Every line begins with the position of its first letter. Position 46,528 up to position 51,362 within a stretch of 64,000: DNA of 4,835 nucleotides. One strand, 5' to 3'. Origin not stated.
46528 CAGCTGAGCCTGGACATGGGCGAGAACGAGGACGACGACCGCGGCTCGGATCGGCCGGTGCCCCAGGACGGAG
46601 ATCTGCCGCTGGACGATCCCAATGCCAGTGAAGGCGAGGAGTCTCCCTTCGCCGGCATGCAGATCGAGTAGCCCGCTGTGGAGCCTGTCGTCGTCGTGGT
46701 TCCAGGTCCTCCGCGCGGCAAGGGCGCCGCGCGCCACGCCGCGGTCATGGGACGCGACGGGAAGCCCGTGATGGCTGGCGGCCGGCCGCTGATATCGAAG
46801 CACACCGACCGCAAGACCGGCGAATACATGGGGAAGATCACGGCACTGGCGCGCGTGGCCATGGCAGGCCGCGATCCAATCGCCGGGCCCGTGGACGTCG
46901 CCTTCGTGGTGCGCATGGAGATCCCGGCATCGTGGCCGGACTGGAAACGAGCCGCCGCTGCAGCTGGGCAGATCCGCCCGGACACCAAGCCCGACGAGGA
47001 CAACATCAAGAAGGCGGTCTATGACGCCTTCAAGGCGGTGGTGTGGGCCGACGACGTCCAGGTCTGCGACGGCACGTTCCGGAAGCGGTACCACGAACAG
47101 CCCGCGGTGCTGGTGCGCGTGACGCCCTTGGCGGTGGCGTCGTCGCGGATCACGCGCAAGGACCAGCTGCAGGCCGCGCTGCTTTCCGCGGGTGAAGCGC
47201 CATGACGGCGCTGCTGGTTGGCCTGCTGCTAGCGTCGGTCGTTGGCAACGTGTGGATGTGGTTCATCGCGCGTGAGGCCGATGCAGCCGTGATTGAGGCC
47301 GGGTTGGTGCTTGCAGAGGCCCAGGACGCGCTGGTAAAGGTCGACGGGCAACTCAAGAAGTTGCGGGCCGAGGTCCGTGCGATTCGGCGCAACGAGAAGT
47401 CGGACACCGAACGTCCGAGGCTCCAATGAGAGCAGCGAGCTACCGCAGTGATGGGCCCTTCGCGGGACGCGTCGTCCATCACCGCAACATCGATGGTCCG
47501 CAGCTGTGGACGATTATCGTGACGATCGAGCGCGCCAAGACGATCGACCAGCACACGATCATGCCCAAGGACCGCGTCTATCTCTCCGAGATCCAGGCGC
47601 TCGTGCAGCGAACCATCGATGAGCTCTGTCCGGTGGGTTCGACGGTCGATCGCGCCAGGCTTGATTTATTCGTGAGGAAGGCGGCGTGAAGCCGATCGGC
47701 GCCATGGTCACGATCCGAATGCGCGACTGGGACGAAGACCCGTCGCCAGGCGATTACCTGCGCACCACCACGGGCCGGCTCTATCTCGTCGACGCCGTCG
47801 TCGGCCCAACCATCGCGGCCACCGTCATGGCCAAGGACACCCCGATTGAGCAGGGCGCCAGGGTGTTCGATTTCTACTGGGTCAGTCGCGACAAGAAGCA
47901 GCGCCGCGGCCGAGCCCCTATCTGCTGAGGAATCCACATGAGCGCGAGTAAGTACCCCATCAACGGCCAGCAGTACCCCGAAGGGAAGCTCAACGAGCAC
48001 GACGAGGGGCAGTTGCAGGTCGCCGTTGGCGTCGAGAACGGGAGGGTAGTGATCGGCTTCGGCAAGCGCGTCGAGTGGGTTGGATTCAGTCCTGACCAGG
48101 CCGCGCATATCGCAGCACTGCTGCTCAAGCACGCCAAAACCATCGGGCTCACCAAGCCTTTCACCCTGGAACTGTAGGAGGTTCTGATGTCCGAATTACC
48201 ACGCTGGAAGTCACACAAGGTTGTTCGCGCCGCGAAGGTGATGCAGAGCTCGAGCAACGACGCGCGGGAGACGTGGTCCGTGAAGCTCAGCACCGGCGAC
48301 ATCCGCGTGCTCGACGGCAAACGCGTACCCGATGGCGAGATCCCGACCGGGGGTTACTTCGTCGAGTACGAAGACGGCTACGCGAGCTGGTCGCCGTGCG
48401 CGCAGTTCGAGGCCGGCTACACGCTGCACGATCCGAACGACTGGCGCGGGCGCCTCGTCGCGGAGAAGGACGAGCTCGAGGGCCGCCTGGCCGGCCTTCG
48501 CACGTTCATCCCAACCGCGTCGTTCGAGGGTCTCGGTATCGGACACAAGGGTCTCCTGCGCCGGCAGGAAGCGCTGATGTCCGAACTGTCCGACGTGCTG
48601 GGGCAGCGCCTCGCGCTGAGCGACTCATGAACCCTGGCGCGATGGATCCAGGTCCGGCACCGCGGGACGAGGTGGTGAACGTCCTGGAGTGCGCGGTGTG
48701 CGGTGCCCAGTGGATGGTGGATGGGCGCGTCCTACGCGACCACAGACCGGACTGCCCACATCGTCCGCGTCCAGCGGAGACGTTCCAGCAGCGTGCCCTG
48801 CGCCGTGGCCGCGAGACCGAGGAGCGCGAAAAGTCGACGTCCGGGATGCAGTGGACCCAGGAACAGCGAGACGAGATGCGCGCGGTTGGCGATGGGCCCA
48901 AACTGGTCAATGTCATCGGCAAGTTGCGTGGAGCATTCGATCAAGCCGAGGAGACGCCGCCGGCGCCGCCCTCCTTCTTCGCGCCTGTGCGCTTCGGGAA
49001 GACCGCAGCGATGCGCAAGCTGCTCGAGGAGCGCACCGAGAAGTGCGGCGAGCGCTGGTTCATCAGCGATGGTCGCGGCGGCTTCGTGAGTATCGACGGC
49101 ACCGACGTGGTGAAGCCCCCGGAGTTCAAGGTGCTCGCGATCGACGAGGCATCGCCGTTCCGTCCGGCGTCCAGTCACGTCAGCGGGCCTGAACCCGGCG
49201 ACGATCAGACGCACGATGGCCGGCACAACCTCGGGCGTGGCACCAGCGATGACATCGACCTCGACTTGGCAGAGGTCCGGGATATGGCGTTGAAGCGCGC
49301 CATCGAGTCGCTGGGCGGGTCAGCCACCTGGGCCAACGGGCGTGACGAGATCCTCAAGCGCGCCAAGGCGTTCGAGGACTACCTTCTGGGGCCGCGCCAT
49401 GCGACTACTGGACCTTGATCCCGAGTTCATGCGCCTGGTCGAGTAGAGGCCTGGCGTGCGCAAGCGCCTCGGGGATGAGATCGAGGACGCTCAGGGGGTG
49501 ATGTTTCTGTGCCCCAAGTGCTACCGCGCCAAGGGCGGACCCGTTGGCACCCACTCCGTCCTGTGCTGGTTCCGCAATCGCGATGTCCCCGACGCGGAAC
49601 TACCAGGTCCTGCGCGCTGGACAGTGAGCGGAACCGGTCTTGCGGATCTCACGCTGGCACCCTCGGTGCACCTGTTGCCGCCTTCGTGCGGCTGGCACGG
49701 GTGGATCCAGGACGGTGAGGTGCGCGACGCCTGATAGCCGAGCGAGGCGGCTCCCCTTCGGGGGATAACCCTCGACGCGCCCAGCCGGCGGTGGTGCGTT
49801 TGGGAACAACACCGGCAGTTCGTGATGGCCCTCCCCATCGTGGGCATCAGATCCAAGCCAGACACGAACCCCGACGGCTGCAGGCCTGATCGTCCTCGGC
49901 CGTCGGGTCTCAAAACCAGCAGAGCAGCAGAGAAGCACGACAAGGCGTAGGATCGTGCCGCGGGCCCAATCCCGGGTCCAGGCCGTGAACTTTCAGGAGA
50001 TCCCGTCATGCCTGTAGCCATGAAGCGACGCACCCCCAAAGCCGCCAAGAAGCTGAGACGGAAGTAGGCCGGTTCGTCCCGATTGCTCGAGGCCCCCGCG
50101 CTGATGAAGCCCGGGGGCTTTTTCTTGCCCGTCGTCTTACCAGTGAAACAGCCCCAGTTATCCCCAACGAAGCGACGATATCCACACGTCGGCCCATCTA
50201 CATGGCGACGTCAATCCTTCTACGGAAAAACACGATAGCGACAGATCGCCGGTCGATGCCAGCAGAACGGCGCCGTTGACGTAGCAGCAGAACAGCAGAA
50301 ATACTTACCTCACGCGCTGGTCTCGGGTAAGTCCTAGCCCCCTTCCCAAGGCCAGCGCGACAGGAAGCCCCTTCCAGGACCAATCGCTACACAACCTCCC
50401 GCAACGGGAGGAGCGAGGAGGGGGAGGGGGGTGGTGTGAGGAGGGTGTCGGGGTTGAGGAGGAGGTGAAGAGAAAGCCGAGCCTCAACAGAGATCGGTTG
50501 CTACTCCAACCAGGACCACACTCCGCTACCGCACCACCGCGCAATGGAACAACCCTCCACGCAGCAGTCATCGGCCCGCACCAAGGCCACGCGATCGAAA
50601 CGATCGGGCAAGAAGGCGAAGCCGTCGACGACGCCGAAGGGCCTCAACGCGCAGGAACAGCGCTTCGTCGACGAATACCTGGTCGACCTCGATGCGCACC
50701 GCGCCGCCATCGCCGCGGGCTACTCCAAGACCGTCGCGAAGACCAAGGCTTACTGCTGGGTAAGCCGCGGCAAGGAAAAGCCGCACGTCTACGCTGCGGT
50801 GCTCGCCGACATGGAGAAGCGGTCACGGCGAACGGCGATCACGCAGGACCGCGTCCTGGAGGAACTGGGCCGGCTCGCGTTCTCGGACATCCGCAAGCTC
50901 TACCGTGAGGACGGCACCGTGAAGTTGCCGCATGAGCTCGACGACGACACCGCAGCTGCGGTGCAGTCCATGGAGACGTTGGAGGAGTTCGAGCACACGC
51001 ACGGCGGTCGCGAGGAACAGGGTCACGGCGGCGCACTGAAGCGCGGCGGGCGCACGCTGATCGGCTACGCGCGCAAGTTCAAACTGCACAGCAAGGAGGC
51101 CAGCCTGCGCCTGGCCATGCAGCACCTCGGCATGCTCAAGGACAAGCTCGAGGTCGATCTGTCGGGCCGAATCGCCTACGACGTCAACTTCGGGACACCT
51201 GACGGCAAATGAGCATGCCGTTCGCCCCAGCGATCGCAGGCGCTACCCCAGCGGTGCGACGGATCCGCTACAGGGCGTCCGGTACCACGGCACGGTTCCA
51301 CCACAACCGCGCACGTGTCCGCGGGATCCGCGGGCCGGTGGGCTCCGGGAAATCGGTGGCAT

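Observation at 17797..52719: Genome-wide regulon of 8-bp-period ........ arrays at promoters and gene starts, co-oriented with transcription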

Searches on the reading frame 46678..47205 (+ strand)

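Call 42: search_protein_families(library=pfam, proteins=[window:46678-47205:+], max_evalue=0.01)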
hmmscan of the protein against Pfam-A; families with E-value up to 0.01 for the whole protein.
window:46678-47205:+ (175 aa): 1 family
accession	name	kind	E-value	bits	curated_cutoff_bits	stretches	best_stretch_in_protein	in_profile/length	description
PF05866.16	RusA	-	1.4e-23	84.3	22.8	1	39-148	18-123/124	Endodeoxyribonuclease RusA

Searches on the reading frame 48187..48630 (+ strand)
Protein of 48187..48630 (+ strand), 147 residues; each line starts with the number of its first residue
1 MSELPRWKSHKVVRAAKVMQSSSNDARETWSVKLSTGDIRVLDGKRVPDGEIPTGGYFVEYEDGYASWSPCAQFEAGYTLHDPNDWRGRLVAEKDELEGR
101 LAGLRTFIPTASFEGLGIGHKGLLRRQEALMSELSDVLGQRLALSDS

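Call 12: search_protein_families(library=pfam, proteins=[window:48187-48630:+], max_evalue=0.01)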
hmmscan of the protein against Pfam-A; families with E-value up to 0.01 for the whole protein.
window:48187-48630:+ (147 aa): 1 family
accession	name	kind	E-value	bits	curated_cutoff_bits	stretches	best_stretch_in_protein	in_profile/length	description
PF21825.2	crAss001_48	-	5.2e-11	42.7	24.8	1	85-143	2-60/61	crAss001_48 related protein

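Call 71: search_solved_structures(query=window:48187-48630:+, max_evalue=10)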
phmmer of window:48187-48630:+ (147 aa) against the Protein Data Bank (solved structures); distinct sequences matched with E-value up to 10: 1.
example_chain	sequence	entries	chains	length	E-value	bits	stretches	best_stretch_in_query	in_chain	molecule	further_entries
1wwz_A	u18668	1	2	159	0.74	12.9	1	55-125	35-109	hypothetical protein PH1933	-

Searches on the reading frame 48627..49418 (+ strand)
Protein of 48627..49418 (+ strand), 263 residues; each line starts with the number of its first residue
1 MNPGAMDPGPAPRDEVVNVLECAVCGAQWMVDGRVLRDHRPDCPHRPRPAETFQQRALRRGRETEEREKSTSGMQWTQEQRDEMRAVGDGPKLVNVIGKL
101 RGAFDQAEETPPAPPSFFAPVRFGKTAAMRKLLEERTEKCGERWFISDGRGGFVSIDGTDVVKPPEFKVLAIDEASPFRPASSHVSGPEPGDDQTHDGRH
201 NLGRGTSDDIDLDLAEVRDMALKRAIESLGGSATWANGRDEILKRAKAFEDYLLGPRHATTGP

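Call 43: search_protein_families(library=pfam, proteins=[window:48627-49418:+], max_evalue=0.01)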
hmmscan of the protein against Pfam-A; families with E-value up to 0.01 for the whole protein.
window:48627-49418:+ (263 aa): 0 families

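Call 72: search_solved_structures(query=window:48627-49418:+, max_evalue=10)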
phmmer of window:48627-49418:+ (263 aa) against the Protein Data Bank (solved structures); distinct sequences matched with E-value up to 10: 0.

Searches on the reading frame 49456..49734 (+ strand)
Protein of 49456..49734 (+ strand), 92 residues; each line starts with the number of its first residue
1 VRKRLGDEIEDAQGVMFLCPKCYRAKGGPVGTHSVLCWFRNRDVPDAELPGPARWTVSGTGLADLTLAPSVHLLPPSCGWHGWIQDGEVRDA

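Call 12: search_protein_families(library=pfam, proteins=[window:49456-49734:+], max_evalue=0.01)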
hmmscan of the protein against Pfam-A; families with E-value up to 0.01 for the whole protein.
window:49456-49734:+ (92 aa): 1 family
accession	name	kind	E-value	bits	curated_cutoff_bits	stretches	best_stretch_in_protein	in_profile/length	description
PF20137.4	DUF6527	-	1.1e-07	32.1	23.6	1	53-90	25-61/63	Family of unknown function (DUF6527)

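Call 24: search_protein_families(library=phrogs, proteins=[window:49456-49734:+], max_evalue=0.01)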
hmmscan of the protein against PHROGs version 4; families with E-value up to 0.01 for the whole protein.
window:49456-49734:+ (92 aa): 1 family
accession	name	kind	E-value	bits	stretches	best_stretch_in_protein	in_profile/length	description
phrog_15183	-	unknown function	6e-06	27.7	1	51-89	65-99/102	-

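Call 73: search_solved_structures(query=window:49456-49734:+, max_evalue=10)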
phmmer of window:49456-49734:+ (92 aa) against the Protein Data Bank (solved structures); distinct sequences matched with E-value up to 10: 5.
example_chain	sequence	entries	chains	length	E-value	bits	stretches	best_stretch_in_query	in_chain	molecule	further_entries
9yq2_C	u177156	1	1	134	0.39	14.5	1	25-65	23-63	nanobody Nb881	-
9yq4_C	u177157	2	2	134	0.39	14.5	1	25-65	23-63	nanobody Nb881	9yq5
7sp6_C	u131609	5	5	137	0.39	14.4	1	25-65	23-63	Nanobody 881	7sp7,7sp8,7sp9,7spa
8snd_C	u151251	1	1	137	0.39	14.4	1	25-65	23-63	Nanobody 881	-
4lgs_B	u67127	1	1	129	1.5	12.6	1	22-64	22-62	Camelid nanobody (VHH4)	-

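Call 77: list_cluster_members(proteins=[window:49456-49734:+, window:42216-42539:+, window:41810-42088:-, window:48187-48630:+, window:48627-49418:+, window:17830-18513:+, window:24788-26200:-, window:22715-23128:-, window:34328-34783:-, window:37873-38790:-])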
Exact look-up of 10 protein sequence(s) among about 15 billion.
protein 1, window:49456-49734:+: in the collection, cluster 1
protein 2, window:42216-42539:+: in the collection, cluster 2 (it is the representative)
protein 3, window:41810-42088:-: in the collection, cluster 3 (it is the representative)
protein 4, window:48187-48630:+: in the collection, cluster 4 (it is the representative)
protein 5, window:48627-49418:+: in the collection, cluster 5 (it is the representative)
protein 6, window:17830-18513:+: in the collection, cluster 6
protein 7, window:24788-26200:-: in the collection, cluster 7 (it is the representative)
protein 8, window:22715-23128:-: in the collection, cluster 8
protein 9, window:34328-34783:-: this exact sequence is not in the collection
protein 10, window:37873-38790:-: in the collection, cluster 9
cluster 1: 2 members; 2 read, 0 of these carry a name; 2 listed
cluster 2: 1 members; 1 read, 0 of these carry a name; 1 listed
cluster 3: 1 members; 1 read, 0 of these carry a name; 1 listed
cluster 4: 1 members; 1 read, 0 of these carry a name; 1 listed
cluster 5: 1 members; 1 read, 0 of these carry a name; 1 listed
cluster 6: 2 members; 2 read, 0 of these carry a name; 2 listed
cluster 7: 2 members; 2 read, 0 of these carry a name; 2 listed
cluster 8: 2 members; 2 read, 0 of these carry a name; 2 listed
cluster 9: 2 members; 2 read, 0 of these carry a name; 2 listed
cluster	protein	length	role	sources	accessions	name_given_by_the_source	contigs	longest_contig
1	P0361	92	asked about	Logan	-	-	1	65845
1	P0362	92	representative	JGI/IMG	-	-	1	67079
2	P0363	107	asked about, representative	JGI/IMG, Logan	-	-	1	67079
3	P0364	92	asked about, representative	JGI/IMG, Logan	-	-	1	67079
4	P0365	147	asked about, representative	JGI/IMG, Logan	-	-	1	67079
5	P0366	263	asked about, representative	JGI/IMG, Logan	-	-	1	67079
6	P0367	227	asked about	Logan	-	-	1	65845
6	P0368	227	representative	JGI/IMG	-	-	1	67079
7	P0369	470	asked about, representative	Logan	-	-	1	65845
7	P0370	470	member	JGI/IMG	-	-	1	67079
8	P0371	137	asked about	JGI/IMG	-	-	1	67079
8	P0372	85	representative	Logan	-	-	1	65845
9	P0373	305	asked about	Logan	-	-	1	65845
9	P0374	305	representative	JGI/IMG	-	-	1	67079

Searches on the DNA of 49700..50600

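Call 114: search_rna_families(source=window, start=49700, end=50600, threshold=evalue, max_evalue=1, show_alignments=1)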
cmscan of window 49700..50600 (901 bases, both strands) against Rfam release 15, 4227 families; matches with E-value up to 1: 4.
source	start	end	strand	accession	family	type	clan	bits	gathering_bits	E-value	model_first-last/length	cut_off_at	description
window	49737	49820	+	RF03044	Proteo-phage-1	Gene; sRNA;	-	53.6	42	1e-08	1-82/82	no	Proteo-phage-1 RNA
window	50308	50360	-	RF03766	mir-3155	Gene; miRNA;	-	18.7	70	0.65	1-56/56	no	mir-3155 microRNA precursor family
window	50322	50473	+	RF02161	PART1_3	Gene; lncRNA;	-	18.3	40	0.18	1-131/131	no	Prostate androgen-regulated transcript 1 conserved region 3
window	50461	50494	+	RF01128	sR43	Gene; snRNA; snoRNA; CD-box;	-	14.1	45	0.87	1-56/56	no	Small nucleolar RNA sR42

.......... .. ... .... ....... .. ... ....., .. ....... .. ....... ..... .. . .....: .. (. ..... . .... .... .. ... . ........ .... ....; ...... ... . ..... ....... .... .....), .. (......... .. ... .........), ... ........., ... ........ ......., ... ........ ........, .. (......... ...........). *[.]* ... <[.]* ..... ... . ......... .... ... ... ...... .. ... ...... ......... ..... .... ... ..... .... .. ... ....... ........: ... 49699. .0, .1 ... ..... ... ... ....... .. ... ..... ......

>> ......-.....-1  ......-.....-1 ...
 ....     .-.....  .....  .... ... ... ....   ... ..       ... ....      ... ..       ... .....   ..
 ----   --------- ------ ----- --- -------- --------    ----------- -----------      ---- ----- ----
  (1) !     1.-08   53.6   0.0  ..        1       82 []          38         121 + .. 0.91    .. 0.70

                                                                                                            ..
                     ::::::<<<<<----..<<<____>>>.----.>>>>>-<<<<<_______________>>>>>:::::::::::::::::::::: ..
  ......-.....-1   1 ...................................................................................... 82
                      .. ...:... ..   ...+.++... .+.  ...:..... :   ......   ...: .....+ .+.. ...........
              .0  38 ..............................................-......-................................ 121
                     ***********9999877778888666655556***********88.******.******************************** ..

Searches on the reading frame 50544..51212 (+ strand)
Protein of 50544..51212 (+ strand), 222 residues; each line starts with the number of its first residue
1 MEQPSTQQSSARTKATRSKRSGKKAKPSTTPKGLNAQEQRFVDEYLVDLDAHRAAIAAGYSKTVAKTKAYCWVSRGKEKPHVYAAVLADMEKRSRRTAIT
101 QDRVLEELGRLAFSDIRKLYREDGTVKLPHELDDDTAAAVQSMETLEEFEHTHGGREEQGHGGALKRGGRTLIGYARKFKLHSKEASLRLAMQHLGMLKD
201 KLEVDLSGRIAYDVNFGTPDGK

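Call 12: search_protein_families(library=pfam, proteins=[window:50544-51212:+], max_evalue=0.01)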
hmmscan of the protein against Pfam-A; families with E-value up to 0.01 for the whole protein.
window:50544-51212:+ (222 aa): 1 family
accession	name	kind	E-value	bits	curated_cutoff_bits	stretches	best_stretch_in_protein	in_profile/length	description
PF03592.21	Terminase_2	-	1.3e-24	87.9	26.1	1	34-204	1-137/141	Terminase small subunit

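Call 58: find_homologous_proteins(query=window:50544-51212:+, max_evalue=1e-15)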
Query window:50544-51212:+ (222 aa): 513 proteins with E <= 1e-15 among 1098 candidates; the best 120 are listed.
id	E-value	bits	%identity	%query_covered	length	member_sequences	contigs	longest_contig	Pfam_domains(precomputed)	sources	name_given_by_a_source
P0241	2.6e-140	483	100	100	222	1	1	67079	PF03592.22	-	-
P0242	4.1e-81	290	65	89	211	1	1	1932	PF03592.22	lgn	-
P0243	1.2e-55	207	59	85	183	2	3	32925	PF03592.22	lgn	-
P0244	1.1e-47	181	58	77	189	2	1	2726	PF03592.22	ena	-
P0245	9.0e-44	168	56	77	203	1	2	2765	PF03592.22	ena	-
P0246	5.3e-43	166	55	77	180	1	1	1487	PF03592.22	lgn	-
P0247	1.8e-42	164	51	80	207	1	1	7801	PF03592.22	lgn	-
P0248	9.5e-42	162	51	80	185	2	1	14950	PF03592.22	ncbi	-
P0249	5.7e-41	159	53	77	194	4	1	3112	PF03592.22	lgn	-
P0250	9.0e-40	155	53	80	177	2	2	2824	PF03592.22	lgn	-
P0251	3.9e-39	153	49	79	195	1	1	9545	PF03592.22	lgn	-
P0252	5.4e-39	153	51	79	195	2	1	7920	PF03592.22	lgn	-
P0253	5.2e-38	149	50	79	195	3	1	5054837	PF03592.22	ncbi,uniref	ncbi:terminase small subunit [Comamonas sp. GB3 AK4-5]|uniref:terminase small subunit n=1 Tax=Comamo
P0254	5.7e-38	149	50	77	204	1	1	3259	PF03592.22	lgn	-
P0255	7.1e-38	149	49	79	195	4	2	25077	PF03592.22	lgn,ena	-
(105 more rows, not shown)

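Call 60: find_encoding_contigs(protein=P0242, flank=5000, max_places=3)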
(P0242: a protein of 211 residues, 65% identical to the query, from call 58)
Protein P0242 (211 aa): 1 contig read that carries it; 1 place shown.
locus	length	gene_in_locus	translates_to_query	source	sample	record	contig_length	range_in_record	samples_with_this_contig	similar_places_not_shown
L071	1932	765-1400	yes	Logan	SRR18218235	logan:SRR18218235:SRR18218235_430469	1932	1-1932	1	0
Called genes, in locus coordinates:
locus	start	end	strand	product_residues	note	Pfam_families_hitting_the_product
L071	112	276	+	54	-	-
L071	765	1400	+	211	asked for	PF03592:Terminase_2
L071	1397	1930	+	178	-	?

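Call 61: find_encoding_contigs(protein=P0243, flank=6000, max_places=3)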
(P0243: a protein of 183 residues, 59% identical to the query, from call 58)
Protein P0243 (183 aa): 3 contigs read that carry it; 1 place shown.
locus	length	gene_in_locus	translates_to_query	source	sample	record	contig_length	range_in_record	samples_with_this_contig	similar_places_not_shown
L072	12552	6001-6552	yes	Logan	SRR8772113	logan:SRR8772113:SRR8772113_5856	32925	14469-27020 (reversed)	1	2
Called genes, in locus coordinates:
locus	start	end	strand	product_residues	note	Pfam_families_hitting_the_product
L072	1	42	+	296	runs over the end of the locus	-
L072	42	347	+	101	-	-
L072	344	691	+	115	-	-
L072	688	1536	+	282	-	-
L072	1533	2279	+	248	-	-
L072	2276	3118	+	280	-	-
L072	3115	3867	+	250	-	-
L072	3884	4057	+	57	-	-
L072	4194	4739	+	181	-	-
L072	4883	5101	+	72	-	-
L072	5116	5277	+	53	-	-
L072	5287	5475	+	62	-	-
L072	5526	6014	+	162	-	PF01844:HNH (weak)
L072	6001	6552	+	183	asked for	PF03592:Terminase_2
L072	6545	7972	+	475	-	-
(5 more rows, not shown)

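Call 81: find_encoding_contigs(protein=P0244, flank=3000, max_places=2)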
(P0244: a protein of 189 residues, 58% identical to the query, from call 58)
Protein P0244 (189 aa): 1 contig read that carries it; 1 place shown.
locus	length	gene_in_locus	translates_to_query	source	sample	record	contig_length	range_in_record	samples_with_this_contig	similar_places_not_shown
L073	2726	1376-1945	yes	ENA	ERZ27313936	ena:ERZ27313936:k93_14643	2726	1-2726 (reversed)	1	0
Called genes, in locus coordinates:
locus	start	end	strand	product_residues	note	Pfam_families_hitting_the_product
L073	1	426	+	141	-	?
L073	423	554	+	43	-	-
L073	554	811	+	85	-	-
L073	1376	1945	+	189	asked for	PF03592:Terminase_2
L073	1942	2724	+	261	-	?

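Call 82: find_encoding_contigs(protein=P0245, flank=3000, max_places=2)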
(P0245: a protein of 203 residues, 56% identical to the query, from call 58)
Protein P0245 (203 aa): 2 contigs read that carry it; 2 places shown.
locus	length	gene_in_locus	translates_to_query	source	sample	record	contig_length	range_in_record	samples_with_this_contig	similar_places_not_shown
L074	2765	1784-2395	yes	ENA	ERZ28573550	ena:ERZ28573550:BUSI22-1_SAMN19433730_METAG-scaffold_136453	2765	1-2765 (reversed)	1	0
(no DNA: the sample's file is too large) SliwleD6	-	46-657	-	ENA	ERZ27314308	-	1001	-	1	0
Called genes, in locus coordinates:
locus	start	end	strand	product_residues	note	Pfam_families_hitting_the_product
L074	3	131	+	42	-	?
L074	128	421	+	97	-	PF25213:HVO_A0261_N (weak)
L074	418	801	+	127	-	PF01844:HNH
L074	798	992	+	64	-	-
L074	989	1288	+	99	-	-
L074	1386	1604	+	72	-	-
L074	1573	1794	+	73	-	-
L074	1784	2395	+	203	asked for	PF03592:Terminase_2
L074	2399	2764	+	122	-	?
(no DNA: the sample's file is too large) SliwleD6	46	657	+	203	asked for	PF03592:Terminase_2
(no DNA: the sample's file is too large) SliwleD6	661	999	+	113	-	?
